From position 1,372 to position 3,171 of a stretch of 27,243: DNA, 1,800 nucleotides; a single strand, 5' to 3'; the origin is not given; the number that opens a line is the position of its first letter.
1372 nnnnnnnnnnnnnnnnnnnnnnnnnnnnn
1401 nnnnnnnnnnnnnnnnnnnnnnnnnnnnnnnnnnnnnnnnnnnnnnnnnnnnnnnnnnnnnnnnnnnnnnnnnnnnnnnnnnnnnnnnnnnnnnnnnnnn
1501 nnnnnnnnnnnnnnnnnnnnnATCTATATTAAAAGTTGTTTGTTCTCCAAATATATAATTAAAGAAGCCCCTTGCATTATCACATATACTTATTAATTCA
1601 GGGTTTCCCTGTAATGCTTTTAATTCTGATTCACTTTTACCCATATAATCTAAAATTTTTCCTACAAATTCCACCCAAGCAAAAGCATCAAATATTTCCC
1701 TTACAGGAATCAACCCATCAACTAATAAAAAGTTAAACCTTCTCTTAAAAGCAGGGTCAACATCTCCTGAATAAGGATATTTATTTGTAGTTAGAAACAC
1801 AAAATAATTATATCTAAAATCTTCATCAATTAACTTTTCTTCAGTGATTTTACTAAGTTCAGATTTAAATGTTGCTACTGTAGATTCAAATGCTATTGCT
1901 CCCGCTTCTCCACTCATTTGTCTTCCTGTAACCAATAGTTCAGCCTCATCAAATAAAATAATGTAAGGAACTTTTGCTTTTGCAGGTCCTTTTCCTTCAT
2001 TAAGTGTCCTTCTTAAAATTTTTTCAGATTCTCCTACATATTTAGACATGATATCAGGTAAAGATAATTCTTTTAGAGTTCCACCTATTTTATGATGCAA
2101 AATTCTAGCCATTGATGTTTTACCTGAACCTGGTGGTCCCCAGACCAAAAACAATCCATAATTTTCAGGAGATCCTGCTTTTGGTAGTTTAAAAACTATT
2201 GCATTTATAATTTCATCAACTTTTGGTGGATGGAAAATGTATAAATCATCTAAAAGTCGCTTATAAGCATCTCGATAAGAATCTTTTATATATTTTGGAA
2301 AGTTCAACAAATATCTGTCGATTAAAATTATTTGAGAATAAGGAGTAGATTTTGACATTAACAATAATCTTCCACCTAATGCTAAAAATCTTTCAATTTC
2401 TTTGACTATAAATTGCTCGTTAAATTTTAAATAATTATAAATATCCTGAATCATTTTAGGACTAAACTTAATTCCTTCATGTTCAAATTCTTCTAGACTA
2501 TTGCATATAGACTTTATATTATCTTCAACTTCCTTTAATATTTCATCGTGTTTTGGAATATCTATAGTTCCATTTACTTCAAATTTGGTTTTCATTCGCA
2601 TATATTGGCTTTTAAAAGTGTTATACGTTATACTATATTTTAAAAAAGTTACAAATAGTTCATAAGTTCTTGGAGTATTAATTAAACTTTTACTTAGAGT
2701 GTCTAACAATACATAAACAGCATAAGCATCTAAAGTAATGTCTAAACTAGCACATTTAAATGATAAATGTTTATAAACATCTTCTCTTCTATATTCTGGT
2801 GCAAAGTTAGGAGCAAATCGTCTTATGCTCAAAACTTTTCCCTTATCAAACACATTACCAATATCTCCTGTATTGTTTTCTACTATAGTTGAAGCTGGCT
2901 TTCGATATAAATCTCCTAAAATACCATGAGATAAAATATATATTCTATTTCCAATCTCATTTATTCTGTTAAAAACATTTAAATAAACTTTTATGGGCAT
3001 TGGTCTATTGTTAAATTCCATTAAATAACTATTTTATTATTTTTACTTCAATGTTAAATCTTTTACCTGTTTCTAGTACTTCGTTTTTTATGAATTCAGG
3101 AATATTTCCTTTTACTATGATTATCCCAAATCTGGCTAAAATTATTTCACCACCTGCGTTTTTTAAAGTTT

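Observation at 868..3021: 717-aa classic-clade AAA+ ATPase with unrecognised flanking domains, in an operon with rpoN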

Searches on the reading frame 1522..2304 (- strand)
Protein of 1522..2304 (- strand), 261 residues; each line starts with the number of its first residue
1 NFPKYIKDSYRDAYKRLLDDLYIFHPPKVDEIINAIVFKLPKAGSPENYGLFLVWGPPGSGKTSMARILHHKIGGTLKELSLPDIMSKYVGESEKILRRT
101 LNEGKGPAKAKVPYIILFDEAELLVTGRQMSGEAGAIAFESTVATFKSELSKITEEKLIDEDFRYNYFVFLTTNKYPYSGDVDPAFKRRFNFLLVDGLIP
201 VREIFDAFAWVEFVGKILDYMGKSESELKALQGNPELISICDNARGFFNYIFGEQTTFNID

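Call 34: find_homologous_proteins(query=window:1522-2304:-, max_evalue=0.000001)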
Query window:1522-2304:- (261 aa): 1 proteins with E <= 0.000001 among 702 candidates.
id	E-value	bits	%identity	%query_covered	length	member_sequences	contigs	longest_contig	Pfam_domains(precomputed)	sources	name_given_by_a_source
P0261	2.0e-8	52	41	41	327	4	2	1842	PF00004.36,PF05496.19,PF17862.8,PF13191.13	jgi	jgi:transitional endoplasmic reticulum ATPase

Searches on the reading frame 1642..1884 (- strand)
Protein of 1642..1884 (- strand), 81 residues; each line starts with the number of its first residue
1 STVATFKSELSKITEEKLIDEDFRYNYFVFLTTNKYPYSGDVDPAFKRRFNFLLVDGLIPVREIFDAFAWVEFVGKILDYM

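Call 53: search_solved_structures(query=A4, max_evalue=10, show_alignments=4)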
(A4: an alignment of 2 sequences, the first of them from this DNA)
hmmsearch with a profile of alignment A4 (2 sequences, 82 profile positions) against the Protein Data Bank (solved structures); distinct sequences matched with E-value up to 10: 3.
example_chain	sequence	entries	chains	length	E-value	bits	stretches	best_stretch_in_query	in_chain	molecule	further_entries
36qu_N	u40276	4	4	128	0.086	16.2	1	41-74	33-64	V-type proton ATPase subunit F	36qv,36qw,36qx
8y6v_E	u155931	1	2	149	0.19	15.2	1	2-30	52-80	gp85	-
7uw9_N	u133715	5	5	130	0.51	13.8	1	41-77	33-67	V-type proton ATPase subunit F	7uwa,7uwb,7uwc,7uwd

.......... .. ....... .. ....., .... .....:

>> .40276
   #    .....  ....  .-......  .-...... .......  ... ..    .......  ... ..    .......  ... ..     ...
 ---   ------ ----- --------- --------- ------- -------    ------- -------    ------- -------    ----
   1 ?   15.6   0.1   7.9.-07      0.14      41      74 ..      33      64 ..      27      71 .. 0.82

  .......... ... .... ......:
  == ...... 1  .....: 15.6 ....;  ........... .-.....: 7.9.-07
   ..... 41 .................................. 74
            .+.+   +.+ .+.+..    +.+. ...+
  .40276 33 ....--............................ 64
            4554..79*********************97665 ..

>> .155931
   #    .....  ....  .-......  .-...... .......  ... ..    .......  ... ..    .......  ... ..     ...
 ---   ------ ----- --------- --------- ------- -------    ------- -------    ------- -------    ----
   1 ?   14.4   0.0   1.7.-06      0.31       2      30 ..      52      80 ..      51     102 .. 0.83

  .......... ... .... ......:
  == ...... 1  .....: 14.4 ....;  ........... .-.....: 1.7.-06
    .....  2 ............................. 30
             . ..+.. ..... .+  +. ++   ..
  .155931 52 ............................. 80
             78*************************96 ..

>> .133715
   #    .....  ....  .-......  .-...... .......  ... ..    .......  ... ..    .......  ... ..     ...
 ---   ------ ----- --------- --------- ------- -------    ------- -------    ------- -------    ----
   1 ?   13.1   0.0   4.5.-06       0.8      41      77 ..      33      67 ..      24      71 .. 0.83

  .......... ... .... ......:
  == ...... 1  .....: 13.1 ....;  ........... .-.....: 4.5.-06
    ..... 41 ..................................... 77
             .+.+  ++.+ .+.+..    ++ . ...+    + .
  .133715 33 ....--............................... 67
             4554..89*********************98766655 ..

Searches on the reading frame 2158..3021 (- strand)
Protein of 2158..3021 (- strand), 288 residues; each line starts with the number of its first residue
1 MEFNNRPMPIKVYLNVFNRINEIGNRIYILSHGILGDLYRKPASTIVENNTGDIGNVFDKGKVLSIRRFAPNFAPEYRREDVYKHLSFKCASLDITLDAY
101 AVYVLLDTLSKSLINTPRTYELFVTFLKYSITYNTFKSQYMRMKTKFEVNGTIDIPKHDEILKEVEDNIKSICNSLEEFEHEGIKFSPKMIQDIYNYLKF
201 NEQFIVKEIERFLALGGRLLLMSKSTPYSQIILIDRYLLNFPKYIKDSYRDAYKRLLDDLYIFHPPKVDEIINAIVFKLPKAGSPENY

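Call 28: search_protein_families(library=pfam, proteins=[window:2158-3021:-], max_evalue=10)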
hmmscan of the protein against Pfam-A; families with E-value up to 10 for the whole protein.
seq(288 aa): 0 families

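Call 67: find_homologous_proteins(query=window:2167-3021:-, max_evalue=10)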
Query window:2167-3021:-: 652 candidates shared short words with the query, none scored E <= 10.
